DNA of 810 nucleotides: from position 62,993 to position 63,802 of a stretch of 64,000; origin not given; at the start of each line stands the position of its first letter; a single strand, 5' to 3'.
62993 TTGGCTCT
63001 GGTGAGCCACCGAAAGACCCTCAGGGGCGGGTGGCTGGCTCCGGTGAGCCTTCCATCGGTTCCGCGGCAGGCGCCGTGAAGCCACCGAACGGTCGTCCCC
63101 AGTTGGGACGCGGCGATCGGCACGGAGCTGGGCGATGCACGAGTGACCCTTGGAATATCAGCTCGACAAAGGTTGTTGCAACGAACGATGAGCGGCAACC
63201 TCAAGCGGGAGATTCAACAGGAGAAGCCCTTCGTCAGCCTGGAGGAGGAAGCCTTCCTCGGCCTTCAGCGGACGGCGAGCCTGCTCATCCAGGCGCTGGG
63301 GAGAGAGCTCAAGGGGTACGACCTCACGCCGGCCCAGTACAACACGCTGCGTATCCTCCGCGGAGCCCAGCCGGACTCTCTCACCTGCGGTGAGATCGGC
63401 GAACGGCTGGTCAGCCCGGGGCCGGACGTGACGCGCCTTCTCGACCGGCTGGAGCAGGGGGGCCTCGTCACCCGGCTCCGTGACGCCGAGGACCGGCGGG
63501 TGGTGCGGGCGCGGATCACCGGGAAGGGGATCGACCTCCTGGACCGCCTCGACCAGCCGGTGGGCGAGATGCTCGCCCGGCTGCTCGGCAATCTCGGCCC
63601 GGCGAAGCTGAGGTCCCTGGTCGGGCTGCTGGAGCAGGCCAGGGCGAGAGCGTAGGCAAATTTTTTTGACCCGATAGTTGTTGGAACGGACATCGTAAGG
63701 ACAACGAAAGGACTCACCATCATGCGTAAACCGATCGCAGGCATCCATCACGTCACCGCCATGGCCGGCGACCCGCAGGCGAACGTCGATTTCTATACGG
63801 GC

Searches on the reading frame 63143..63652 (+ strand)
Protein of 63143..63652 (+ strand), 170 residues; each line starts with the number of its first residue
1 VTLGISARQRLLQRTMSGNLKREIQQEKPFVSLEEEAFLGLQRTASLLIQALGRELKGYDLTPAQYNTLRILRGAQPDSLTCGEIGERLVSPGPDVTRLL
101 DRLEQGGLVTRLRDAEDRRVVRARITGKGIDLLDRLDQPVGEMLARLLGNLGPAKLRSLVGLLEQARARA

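Call 82: search_protein_families(library=pfam, proteins=[window:63143-63652:+], max_evalue=0.001)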
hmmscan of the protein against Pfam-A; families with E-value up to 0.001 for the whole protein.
window:63143-63652:+ (170 aa): 3 families
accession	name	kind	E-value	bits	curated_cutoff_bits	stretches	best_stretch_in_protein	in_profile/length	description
PF12802.13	MarR_2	-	1.5e-13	51.1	27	1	59-119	1-60/61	MarR family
PF01047.28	MarR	-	4.6e-12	46.1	24.6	1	61-121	1-59/59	MarR family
PF22381.2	Staph_reg_Sar_Rot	-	1.7e-05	25.2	27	1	56-135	7-84/85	Transcriptional regulator SarA/Rot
